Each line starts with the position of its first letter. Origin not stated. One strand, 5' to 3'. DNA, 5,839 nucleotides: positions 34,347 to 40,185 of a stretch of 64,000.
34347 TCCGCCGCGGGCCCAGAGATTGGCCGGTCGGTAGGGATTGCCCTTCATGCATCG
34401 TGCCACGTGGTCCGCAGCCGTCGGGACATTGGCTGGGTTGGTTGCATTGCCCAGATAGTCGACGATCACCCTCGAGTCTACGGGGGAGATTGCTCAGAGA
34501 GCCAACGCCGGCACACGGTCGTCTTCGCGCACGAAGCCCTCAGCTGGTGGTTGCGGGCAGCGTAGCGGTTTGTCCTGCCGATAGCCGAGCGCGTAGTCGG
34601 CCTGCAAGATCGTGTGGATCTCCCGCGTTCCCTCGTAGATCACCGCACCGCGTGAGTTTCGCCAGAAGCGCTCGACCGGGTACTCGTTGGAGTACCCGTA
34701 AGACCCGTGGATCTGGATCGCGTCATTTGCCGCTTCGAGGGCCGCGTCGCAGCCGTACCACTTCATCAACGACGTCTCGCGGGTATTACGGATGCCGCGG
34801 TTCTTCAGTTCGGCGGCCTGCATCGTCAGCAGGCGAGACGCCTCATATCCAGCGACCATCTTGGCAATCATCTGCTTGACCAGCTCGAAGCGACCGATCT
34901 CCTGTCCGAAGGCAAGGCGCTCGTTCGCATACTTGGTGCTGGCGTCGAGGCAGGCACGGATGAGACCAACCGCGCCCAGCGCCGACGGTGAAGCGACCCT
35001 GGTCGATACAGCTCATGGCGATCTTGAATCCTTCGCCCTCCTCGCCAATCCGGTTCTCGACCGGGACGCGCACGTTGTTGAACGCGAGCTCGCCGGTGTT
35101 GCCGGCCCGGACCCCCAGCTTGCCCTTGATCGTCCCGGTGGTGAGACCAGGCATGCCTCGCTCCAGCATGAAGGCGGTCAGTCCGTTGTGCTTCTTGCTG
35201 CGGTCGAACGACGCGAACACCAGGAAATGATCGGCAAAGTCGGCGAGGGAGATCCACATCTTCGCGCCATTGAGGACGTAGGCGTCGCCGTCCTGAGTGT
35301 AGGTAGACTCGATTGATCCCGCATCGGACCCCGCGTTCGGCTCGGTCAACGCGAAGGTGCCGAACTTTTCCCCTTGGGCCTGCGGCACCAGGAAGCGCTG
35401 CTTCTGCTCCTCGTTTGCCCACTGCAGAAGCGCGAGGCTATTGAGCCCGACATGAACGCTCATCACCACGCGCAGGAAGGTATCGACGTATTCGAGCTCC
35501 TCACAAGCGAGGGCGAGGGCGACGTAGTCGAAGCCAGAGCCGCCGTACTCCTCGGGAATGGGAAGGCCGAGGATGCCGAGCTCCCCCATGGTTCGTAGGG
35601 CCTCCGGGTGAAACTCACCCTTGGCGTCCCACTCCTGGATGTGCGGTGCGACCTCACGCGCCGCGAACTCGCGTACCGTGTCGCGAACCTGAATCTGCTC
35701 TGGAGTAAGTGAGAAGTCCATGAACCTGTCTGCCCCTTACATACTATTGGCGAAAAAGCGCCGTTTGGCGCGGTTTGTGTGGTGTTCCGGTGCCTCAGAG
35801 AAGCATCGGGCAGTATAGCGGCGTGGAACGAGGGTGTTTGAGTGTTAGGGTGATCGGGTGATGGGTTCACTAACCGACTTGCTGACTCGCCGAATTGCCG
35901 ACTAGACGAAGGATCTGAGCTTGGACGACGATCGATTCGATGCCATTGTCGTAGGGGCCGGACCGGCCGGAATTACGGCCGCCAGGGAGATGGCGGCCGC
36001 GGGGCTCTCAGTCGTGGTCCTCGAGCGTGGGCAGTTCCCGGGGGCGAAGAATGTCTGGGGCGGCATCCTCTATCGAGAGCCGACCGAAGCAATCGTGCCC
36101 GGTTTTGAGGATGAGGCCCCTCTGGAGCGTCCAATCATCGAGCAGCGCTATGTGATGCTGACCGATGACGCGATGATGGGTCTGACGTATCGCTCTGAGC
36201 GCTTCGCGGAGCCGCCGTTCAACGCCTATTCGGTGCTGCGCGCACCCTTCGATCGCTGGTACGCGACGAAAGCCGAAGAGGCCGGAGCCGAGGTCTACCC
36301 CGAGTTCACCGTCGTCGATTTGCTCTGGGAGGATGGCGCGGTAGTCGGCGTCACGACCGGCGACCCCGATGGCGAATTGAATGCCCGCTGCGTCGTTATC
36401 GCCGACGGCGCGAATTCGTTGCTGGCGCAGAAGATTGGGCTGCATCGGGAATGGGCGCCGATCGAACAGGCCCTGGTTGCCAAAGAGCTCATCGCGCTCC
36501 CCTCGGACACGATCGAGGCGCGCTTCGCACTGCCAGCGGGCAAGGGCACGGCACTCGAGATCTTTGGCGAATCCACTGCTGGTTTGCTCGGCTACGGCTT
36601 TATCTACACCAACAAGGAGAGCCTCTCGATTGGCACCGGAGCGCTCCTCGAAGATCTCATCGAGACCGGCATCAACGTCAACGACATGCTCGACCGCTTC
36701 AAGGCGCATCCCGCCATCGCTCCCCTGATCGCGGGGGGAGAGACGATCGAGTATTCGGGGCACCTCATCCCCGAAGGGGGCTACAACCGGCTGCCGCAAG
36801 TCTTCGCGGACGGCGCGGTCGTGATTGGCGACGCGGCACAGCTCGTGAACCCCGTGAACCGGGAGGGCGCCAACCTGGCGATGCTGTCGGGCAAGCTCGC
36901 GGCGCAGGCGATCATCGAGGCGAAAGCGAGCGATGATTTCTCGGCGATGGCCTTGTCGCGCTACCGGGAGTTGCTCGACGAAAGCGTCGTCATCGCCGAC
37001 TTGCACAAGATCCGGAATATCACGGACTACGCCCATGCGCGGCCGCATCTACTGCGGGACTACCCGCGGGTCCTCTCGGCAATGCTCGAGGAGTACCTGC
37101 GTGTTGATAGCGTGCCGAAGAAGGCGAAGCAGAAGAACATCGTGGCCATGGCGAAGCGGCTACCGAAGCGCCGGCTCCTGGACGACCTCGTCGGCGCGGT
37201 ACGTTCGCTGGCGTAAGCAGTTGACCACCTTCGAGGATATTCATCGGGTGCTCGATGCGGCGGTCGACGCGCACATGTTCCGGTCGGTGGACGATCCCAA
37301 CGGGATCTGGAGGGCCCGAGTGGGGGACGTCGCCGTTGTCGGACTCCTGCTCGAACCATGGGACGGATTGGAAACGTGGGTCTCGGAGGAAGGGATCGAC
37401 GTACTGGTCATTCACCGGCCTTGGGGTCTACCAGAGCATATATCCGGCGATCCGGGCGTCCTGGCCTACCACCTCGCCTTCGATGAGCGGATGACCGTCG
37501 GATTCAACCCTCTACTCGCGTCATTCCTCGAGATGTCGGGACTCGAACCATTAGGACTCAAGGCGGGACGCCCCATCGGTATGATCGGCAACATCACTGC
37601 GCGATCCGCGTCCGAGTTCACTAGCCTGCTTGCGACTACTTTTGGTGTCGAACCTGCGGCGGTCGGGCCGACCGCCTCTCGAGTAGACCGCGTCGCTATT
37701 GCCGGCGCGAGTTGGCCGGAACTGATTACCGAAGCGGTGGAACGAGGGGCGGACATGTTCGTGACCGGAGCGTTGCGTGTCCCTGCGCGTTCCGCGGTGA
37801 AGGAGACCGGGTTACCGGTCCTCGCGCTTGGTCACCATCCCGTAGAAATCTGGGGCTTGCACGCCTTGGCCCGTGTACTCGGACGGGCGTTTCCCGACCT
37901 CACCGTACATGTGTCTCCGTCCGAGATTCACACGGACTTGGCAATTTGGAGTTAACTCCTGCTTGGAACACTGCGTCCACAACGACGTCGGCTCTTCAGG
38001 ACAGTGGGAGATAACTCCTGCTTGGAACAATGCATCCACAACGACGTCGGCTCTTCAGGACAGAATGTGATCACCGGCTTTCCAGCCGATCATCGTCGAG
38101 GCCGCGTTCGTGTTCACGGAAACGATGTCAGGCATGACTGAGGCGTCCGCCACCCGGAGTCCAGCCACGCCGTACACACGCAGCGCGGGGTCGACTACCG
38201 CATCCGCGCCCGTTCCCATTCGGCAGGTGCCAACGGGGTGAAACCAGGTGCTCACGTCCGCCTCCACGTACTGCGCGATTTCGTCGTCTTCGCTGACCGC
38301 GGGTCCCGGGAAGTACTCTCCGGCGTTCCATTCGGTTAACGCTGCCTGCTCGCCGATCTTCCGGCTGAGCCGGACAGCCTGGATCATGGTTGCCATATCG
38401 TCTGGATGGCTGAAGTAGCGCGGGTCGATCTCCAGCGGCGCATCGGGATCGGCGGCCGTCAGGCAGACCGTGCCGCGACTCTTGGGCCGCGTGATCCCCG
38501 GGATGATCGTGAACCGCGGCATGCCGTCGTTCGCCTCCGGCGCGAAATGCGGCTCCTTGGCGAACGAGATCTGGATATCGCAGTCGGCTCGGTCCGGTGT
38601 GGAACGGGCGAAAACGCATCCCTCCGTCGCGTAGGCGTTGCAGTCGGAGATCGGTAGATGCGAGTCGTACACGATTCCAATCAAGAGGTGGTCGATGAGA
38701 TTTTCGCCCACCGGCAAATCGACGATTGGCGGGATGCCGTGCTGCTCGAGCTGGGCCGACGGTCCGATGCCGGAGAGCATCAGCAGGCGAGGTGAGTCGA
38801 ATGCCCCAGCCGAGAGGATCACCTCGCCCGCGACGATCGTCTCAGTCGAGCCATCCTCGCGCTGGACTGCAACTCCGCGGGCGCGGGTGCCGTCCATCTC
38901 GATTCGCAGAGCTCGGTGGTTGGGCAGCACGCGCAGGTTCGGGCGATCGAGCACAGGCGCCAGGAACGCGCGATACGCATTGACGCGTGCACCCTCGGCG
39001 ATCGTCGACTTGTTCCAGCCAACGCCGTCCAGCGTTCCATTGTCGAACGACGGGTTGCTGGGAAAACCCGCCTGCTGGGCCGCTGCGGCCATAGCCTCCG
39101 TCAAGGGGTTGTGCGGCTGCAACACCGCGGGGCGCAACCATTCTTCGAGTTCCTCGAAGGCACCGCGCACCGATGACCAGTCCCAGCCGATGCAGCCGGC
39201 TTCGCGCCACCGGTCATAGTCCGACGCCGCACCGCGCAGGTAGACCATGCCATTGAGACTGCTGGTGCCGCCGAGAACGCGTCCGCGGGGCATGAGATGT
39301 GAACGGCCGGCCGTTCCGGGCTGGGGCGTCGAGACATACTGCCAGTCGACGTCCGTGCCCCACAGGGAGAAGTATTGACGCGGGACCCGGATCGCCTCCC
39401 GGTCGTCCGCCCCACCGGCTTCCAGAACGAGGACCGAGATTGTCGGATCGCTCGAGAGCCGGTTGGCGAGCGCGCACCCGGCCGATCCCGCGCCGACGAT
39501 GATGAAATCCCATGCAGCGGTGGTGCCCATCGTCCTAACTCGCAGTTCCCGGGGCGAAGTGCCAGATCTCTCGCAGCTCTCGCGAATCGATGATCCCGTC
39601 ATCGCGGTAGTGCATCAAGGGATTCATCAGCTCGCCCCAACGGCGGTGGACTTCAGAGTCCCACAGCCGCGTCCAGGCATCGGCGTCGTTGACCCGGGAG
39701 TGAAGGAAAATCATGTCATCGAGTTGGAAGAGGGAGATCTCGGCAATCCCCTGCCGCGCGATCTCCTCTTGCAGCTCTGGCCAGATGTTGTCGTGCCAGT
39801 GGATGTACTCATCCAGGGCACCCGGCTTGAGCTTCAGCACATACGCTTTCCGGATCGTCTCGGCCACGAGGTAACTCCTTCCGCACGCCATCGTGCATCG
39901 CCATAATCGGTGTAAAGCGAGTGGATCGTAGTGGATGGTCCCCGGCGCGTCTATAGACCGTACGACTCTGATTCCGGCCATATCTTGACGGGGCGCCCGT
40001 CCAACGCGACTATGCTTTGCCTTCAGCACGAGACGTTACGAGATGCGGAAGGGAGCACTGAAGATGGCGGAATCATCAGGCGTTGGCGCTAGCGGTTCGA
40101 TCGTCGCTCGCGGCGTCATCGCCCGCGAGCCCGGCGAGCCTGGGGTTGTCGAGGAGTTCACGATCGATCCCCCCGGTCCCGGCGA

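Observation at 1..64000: Very high density of disrupted genes: about twenty in 64 kb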

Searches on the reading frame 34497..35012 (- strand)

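Call 20: search_protein_families(library=pfam, proteins=[window:34497-35012:-], max_evalue=0.01)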
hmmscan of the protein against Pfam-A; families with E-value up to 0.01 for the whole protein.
window:34497-35012:- (172 aa): 2 families
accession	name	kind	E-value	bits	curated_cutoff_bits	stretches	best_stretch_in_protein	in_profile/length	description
PF00441.29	Acyl-CoA_dh_1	-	2.7e-38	131.9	22.4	1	11-136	19-144/150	Acyl-CoA dehydrogenase, C-terminal domain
PF08028.16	Acyl-CoA_dh_2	-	1.4e-15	58.2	22.7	1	11-129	4-132/134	Acyl-CoA dehydrogenase, C-terminal domain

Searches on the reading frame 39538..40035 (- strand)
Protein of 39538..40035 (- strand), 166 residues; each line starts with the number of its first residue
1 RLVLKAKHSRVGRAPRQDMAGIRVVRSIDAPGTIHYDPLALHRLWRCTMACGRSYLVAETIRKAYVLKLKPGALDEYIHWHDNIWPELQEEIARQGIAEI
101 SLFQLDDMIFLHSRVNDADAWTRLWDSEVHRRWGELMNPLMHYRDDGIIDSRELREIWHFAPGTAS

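Call 20: search_protein_families(library=pfam, proteins=[window:39538-40035:-], max_evalue=0.01)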
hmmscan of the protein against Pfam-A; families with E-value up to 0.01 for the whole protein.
window:39538-40035:- (166 aa): 1 family
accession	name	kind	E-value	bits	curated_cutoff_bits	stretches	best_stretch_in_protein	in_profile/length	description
PF05336.19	rhaM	-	1.6e-18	67.3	23.4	1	62-159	1-104/105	L-rhamnose mutarotase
